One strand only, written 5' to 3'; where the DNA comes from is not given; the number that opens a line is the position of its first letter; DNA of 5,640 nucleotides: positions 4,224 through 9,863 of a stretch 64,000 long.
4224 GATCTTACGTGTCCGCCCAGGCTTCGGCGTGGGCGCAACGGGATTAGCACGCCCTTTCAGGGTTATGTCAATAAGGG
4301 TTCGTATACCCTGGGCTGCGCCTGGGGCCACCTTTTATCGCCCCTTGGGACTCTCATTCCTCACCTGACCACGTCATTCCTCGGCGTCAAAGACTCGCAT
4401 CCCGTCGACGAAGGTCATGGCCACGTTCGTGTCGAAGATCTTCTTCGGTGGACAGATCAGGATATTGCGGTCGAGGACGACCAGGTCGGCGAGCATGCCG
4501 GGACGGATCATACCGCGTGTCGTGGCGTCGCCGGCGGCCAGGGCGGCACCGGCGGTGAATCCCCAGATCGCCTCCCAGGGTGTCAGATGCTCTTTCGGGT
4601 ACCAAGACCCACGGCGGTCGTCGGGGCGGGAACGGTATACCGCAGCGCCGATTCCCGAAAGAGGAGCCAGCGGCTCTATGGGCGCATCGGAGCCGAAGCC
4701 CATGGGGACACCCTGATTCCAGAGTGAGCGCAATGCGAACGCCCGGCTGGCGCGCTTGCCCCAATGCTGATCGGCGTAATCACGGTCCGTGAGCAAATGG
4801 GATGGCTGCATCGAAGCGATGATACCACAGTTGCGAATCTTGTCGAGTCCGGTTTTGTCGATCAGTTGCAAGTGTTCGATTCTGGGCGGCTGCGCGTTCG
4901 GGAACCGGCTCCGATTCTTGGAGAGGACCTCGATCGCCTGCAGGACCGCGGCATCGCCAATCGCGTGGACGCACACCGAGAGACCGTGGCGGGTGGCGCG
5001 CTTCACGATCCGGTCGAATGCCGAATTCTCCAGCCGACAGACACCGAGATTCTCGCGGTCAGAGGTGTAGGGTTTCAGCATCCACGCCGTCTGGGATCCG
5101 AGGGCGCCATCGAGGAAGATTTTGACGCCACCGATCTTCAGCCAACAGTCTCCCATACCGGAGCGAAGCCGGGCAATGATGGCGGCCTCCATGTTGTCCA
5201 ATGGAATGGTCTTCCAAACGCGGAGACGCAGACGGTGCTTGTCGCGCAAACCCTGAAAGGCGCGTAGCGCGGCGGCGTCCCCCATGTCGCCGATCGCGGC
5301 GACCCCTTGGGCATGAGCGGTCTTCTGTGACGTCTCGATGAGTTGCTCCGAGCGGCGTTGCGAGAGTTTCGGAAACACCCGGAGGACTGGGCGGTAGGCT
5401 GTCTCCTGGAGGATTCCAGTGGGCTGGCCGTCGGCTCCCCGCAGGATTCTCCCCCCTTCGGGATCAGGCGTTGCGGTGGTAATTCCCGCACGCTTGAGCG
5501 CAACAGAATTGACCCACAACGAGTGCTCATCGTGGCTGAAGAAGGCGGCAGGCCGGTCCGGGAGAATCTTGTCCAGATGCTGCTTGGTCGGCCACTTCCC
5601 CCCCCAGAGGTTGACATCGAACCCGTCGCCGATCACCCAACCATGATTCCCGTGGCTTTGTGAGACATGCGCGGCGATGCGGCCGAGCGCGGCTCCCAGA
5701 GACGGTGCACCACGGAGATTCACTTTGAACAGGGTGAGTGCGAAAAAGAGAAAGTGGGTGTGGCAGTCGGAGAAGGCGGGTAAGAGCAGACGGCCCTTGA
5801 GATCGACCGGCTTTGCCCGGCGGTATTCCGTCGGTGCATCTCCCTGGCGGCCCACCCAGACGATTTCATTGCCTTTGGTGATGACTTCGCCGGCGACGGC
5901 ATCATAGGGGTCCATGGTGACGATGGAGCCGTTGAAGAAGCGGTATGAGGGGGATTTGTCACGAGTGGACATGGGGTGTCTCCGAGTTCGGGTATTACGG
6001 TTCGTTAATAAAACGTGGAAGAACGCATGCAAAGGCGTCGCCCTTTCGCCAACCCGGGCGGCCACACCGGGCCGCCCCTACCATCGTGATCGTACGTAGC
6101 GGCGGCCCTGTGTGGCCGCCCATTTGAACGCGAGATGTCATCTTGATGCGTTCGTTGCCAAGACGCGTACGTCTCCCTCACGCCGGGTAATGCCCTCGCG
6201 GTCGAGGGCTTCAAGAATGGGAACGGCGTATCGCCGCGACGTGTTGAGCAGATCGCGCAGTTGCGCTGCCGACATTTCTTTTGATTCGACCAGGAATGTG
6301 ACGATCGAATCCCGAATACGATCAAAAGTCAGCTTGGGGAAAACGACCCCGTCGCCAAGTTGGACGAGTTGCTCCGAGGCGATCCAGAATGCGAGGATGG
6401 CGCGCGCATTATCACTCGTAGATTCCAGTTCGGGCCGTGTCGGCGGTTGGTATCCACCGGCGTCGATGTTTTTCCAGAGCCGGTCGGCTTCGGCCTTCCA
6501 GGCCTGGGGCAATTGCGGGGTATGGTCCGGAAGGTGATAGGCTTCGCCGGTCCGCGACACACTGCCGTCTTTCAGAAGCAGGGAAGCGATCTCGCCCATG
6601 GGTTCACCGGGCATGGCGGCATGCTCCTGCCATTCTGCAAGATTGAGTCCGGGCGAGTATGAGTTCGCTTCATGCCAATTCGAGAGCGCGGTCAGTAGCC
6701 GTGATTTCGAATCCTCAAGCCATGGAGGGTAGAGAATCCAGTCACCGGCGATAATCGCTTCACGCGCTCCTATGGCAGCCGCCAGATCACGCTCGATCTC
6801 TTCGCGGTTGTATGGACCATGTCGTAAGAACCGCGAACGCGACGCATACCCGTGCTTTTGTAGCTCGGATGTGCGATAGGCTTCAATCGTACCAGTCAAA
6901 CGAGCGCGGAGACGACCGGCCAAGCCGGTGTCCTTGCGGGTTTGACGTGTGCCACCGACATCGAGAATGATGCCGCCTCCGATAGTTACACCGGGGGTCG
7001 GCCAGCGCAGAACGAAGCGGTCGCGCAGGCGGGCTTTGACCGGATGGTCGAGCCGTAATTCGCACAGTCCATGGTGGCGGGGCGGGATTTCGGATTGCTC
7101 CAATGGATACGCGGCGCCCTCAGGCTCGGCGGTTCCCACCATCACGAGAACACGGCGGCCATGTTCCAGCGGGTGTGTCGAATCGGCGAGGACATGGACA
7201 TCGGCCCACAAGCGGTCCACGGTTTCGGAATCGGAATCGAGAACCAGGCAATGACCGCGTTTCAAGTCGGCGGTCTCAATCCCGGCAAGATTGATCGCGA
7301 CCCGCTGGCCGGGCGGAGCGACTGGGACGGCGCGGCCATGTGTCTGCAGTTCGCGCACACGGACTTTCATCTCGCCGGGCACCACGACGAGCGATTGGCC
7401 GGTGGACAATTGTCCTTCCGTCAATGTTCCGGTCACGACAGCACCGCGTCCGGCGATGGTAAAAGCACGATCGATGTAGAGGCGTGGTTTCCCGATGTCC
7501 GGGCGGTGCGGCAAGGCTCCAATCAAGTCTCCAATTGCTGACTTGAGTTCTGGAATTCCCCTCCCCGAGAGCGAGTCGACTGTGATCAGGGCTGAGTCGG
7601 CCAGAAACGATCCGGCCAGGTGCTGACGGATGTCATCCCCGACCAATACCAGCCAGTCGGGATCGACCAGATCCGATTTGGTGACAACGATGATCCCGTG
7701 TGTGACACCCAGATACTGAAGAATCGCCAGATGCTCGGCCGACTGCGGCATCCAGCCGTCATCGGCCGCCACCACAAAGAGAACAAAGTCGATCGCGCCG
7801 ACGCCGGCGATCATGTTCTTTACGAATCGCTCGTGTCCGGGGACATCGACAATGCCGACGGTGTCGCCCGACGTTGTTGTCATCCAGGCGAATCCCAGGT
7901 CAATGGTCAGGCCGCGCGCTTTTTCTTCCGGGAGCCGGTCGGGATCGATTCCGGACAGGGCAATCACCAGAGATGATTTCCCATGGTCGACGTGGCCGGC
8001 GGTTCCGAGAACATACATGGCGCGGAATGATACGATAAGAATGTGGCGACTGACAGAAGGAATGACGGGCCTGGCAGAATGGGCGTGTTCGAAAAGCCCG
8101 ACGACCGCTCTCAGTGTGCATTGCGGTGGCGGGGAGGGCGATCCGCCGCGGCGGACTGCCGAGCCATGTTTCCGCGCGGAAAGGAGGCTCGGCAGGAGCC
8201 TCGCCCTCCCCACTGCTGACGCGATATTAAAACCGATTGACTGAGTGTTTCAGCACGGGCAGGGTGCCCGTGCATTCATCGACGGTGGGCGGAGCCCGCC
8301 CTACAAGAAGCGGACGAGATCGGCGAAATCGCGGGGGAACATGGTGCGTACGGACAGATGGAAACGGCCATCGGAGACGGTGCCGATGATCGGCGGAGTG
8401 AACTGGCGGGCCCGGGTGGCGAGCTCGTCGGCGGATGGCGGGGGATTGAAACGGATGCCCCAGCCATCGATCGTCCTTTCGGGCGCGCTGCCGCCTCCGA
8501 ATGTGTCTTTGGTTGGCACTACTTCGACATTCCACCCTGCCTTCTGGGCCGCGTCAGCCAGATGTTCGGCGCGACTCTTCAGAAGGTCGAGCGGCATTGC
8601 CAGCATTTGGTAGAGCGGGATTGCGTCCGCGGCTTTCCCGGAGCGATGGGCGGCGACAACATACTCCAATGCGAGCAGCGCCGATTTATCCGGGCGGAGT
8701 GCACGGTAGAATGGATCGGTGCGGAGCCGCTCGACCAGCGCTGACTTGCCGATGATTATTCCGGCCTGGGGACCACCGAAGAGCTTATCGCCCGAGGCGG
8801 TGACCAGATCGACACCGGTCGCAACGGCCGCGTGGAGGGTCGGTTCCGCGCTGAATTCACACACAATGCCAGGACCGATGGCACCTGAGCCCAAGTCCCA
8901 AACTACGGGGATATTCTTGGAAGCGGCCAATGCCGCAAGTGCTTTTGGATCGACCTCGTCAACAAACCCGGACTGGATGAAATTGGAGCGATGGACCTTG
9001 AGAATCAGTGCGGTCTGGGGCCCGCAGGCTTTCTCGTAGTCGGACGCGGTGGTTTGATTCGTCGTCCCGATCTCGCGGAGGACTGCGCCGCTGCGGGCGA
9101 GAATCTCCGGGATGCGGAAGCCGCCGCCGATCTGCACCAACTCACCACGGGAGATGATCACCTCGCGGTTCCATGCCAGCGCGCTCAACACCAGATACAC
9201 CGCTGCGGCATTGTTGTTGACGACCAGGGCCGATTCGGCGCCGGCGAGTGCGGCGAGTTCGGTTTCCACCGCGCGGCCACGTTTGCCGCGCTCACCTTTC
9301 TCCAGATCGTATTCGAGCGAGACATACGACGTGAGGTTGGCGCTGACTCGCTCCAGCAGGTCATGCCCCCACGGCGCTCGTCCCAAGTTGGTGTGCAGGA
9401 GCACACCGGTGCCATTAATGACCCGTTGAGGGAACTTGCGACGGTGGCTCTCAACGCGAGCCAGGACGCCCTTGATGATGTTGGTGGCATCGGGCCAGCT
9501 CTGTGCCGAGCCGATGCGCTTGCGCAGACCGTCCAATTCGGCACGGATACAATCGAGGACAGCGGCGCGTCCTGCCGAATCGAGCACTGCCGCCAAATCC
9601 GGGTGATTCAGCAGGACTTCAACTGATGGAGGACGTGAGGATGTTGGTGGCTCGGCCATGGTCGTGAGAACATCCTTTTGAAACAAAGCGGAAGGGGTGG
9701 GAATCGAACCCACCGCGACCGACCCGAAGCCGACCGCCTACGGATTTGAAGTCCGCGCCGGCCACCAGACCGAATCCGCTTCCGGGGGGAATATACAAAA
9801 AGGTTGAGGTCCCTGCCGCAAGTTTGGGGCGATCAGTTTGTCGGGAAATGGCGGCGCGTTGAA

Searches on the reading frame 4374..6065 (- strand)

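Call 43: search_protein_families(library=pfam, proteins=[window:4374-6065:-], max_evalue=0.001)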
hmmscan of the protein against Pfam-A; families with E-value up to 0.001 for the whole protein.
window:4374-6065:- (563 aa): 2 families
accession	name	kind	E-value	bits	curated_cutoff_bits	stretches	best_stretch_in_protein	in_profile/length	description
PF07969.17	Amidohydro_3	-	5.3e-93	313.5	29.7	1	87-559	3-472/472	Amidohydrolase family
PF01979.26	Amidohydro_1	-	1.4e-10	41.4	25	1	318-556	121-343/345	Amidohydrolase family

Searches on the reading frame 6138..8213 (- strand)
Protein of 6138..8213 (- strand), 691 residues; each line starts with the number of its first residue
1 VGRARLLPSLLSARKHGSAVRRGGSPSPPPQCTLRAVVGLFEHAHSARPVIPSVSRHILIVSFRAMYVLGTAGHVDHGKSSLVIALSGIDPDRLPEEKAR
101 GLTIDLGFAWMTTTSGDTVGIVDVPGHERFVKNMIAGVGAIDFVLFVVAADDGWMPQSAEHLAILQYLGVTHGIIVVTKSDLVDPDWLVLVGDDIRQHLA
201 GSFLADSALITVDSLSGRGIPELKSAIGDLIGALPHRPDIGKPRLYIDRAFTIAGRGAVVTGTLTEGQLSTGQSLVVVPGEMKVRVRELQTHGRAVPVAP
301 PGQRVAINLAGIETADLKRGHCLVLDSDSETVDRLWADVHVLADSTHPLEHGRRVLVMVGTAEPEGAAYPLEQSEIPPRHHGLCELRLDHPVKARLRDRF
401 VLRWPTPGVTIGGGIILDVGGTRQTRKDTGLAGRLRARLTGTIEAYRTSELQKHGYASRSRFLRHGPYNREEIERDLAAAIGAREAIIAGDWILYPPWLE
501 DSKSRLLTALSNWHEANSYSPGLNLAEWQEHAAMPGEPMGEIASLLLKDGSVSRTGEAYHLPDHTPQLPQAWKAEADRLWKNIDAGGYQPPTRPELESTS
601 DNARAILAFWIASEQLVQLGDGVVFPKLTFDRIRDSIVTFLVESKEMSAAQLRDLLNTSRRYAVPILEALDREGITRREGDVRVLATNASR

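Call 43: search_protein_families(library=pfam, proteins=[window:6138-8213:-], max_evalue=0.001)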
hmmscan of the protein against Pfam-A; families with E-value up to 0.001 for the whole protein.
window:6138-8213:- (691 aa): 5 families
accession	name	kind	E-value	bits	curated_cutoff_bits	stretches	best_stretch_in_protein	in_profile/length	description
PF00009.33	GTP_EFTU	-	5.5e-27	95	26.5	1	68-228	5-183/188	Elongation factor Tu GTP binding domain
PF09107.17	SelB-wing_3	-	4.2e-19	68.3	23.2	1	641-685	3-47/47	Elongation factor SelB, winged helix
PF03144.31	GTP_EFTU_D2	-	1.4e-08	35.5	30.3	1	257-323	1-72/73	Elongation factor Tu domain 2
PF25461.1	Beta-barrel_SelB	-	1.5e-07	32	27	1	338-419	3-76/80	Selenocysteine-specific elongation factor, beta-barrel domain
PF01926.29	MMR_HSR1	-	5.9e-05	23.6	21.9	1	71-167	4-102/113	50S ribosome-binding GTPase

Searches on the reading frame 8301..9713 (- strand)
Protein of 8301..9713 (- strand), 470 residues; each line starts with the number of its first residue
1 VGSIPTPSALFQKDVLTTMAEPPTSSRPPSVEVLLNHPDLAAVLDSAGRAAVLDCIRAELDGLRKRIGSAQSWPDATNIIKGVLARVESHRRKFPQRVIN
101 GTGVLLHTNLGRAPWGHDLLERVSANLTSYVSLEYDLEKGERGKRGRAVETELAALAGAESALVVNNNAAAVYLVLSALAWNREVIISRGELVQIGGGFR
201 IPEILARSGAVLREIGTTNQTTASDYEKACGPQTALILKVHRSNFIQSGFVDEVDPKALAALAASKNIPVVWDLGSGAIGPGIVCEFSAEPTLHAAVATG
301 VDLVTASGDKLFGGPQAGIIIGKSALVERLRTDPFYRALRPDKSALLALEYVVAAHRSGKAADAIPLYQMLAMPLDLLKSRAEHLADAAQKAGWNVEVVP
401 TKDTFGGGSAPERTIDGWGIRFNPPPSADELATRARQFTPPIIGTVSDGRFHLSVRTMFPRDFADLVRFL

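Call 9: search_protein_families(library=pfam, proteins=[window:8301-9713:-], max_evalue=0.001)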
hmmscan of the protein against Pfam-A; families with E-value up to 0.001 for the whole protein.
window:8301-9713:- (470 aa): 4 families
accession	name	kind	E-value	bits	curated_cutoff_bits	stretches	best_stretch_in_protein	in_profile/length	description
PF03841.19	SelA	-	7.3e-118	394.2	22.8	1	98-458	1-366/367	L-seryl-tRNA selenium transferase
PF12390.13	Se-cys_synth_N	-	1.5e-08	35.1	22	1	29-64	5-40/40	Selenocysteine synthase N terminal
PF01053.26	Cys_Met_Meta_PP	-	4.9e-05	22.5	27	1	147-321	55-212/381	Cys/Met metabolism PLP-dependent enzyme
PF01041.23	DegT_DnrJ_EryC1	-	0.0008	19.2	19.8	0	141-189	21-71/360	DegT/DnrJ/EryC1/StrS aminotransferase family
